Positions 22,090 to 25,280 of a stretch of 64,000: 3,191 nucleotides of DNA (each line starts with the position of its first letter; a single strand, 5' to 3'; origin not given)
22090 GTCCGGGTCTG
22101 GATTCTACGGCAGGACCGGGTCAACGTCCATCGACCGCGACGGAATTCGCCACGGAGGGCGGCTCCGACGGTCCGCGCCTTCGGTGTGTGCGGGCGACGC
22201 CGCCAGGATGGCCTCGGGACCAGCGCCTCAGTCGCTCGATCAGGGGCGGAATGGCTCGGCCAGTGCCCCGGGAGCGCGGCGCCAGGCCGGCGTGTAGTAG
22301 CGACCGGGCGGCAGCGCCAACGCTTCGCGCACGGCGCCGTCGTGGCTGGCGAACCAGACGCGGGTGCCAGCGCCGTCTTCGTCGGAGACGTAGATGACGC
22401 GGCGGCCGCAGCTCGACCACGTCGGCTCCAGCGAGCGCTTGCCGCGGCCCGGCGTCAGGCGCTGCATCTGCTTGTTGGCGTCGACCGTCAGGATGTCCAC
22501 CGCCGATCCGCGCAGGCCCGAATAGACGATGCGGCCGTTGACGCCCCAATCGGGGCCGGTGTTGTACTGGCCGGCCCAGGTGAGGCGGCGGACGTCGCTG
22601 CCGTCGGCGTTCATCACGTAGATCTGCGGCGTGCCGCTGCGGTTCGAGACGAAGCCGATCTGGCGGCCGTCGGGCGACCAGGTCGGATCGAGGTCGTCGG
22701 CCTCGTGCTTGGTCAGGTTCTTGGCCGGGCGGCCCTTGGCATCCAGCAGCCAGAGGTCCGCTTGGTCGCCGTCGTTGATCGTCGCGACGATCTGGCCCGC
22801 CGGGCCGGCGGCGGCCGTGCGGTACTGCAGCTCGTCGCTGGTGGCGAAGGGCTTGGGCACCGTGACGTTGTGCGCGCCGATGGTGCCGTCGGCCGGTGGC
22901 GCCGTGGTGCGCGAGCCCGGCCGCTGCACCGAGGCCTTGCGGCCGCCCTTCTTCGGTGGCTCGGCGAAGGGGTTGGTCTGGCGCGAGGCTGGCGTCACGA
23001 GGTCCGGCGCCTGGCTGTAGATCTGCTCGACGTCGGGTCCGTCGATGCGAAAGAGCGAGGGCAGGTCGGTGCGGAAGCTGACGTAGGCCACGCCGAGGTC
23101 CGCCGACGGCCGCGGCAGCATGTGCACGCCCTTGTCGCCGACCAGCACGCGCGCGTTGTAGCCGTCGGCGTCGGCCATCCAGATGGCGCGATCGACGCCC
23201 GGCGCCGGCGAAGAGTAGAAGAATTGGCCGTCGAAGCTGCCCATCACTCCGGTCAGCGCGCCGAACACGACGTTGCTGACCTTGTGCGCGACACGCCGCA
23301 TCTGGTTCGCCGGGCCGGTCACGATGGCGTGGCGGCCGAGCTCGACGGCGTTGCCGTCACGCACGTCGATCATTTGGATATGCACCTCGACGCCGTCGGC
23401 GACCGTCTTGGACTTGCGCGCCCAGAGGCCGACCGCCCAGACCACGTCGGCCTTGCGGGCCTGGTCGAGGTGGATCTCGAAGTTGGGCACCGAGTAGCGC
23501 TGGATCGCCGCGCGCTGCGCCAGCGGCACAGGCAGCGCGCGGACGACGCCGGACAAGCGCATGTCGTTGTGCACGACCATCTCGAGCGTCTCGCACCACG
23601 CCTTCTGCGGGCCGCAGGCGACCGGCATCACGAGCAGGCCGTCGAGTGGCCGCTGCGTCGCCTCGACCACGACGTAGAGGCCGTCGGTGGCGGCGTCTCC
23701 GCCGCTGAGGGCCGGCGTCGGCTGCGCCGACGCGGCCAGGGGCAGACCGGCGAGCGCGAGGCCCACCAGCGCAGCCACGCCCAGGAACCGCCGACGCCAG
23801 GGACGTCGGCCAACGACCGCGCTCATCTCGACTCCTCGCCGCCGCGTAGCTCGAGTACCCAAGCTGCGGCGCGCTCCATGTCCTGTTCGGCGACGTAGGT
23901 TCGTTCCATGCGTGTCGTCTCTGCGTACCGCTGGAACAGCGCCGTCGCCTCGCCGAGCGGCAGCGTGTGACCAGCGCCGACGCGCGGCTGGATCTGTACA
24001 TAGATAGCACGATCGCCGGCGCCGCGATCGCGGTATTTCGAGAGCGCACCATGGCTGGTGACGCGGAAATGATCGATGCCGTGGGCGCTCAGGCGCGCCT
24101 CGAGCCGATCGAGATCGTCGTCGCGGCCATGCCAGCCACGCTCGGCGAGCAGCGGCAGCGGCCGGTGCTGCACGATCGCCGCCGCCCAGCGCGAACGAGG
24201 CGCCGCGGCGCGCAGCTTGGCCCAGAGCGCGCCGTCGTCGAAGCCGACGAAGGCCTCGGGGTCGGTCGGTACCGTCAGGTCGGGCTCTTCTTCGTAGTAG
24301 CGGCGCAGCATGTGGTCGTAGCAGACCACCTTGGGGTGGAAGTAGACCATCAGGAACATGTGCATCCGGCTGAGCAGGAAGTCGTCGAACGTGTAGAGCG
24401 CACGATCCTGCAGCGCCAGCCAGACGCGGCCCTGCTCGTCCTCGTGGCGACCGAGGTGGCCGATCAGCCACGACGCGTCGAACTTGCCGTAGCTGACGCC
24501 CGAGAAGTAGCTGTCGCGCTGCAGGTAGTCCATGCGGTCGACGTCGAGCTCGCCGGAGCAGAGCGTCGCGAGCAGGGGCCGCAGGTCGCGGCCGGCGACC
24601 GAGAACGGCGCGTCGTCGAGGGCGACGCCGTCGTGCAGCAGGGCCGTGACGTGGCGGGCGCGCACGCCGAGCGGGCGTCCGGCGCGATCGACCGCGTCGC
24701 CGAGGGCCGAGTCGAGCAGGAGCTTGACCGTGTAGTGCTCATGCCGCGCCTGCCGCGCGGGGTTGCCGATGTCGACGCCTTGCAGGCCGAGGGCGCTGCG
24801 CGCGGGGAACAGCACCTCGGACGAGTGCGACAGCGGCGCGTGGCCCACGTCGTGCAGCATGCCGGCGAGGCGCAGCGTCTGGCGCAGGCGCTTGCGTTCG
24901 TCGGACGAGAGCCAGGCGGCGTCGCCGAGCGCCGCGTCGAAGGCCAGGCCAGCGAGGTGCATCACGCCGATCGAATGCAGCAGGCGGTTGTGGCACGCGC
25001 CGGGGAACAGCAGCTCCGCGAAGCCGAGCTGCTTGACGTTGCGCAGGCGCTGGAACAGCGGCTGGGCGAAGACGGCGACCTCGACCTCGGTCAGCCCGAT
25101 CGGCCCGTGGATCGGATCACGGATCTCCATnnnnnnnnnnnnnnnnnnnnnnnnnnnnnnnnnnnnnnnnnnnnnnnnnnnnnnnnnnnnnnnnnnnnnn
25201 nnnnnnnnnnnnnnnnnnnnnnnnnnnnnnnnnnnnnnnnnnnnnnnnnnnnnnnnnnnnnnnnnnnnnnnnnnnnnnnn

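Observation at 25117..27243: TMTC-like GT-C glycosyltransferase with TPR repeats translationally coupled to rodA inside the elongasome operon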

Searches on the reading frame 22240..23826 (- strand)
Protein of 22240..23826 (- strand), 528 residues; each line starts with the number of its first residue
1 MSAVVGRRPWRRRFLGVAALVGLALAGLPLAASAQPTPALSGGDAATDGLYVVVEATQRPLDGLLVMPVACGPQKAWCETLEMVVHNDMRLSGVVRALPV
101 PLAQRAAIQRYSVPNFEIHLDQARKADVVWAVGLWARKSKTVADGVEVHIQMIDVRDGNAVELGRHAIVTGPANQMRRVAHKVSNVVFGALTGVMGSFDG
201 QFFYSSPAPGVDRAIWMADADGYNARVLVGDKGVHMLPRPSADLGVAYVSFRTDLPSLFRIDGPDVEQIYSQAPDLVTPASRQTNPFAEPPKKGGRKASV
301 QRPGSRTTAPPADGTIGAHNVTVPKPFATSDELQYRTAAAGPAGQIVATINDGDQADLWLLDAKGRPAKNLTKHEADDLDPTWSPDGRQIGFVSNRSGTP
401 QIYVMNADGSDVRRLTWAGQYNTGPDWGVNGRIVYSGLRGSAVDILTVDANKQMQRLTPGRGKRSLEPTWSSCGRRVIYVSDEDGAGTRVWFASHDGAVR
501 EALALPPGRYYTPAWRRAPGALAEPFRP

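Call 12: search_protein_families(library=pfam, proteins=[window:22240-23826:-], max_evalue=0.001)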
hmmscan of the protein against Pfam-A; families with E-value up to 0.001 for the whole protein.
window:22240-23826:- (528 aa): 2 families
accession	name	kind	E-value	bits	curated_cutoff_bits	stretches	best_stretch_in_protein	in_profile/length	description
PF07676.18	PD40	-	1e-16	60.8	20.9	1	369-404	2-38/38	WD40-like Beta Propeller Repeat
PF00930.27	DPPIV_N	-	8.9e-06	25.1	22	1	355-427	22-93/354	Dipeptidyl peptidase IV (DPP IV) N-terminal region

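Call 66: search_protein_families(library=ncbifam, proteins=[window:22240-23826:-], max_evalue=0.001)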
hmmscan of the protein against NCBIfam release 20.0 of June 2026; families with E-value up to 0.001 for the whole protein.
window:22240-23826:- (528 aa): 6 families
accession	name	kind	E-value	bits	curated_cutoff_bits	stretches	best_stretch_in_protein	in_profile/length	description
TIGR02800.1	propeller_TolB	equivalog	1.3e-58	198.9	343.15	2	345-515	248-417/418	Tol-Pal system beta propeller repeat protein TolB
NF002183.0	PRK01029.1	equivalog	1.3e-17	64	405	1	357-471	306-423/429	Tol-Pal system protein TolB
NF053518.1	DipepPtdsDpp5Prph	equivalog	1.5e-12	46.9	900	1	354-416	40-102/655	dipeptidyl-peptidase Dpp5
NF003124.0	PRK04043.1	equivalog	4.9e-11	42.1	428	1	346-482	247-387/419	Tol-Pal system protein TolB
NF033523.0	lasso_peptidase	equivalog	6.6e-09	35.1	400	1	369-417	81-129/638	Atxe2 family lasso peptide isopeptidase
NF052339.1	hydrazine_alpha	equivalog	1.4e-05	23.2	800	1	337-419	66-148/804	hydrazine synthase subunit alpha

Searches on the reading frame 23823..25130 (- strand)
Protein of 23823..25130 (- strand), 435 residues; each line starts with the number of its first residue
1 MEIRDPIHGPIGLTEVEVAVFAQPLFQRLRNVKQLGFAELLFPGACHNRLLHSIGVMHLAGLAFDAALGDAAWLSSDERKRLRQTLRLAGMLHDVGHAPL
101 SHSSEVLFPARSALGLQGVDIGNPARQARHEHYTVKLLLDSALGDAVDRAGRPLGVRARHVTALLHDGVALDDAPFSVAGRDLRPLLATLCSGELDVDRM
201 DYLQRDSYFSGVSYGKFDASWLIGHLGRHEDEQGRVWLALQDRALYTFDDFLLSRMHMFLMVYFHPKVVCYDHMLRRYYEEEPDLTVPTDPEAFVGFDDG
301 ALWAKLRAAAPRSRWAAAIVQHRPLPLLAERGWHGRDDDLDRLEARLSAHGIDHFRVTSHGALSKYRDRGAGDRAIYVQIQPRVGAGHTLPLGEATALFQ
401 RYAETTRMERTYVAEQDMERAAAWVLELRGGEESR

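Call 12: search_protein_families(library=pfam, proteins=[window:23823-25130:-], max_evalue=0.001)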
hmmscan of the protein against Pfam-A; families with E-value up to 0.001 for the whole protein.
window:23823-25130:- (435 aa): 2 families
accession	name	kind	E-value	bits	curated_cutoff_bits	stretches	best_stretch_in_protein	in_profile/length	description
PF19276.4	HD_assoc_2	-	3.6e-05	23.8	23.1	1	218-325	2-103/222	HD associated region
PF01966.28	HD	-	0.00034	21.3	22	0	51-114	3-49/116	HD domain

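Call 65: search_solved_structures(query=window:23823-25130:-, max_evalue=0.01)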
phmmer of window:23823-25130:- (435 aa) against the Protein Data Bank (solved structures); distinct sequences matched with E-value up to 0.01: 30.
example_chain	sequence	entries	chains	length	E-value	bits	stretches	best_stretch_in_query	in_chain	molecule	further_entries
2hek_A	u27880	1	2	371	5.1e-32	114.3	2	2-111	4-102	Hypothetical protein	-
2o6i_A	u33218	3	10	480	1e-26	96.9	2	184-286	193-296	HD domain protein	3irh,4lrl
2q14_A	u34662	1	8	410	1.8e-26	96.1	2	186-275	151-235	Phosphohydrolase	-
5ao1_A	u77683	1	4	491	4.5e-20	75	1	3-106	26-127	DEOXYNUCLEOSIDE TRIPHOSPHATE TRIPHOSPHOHYDROLASE SAMHD1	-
6tx0_A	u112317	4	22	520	5.2e-20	74.8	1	3-105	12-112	Deoxynucleoside triphosphate triphosphohydrolase SAMHD1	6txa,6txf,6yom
8gb1_A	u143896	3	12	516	5.2e-20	74.8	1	3-105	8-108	Deoxynucleoside triphosphate triphosphohydrolase SAMHD1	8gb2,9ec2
6txc_A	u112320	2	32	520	5.4e-20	74.7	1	3-105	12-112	Deoxynucleoside triphosphate triphosphohydrolase SAMHD1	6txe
4q7h_A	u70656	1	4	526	5.6e-20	74.7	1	3-105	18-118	Deoxynucleoside triphosphate triphosphohydrolase SAMHD1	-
5ao3_A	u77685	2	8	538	5.9e-20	74.6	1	3-105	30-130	DEOXYNUCLEOSIDE TRIPHOSPHATE TRIPHOSPHOHYDROLASE SAMHD1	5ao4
4mz7_A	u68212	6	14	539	6e-20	74.6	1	3-105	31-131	Deoxynucleoside triphosphate triphosphohydrolase SAMHD1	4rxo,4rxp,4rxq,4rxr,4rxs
6u6z_A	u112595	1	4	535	6.3e-20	74.5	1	3-105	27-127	Deoxynucleoside triphosphate triphosphohydrolase SAMHD1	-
4bzc_A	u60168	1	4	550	6.3e-20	74.5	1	3-105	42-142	DEOXYNUCLEOSIDE TRIPHOSPHATE TRIPHOSPHOHYDROLASE SAMHD1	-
5ao0_A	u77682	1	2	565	6.8e-20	74.4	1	3-105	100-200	DEOXYNUCLEOSIDE TRIPHOSPHATE TRIPHOSPHOHYDROLASE SAMHD1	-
7ujn_A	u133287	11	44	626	9.1e-20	74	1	3-105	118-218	Deoxynucleoside triphosphate triphosphohydrolase SAMHD1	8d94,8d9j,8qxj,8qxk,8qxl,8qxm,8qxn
5ao2_A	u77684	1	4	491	3.3e-19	72.1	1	3-106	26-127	DEOXYNUCLEOSIDE TRIPHOSPHATE TRIPHOSPHOHYDROLASE SAMHD1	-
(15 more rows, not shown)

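Call 66: search_protein_families(library=ncbifam, proteins=[window:23823-25130:-], max_evalue=0.001)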
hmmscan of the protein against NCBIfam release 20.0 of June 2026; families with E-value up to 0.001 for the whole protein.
window:23823-25130:- (435 aa): 0 families
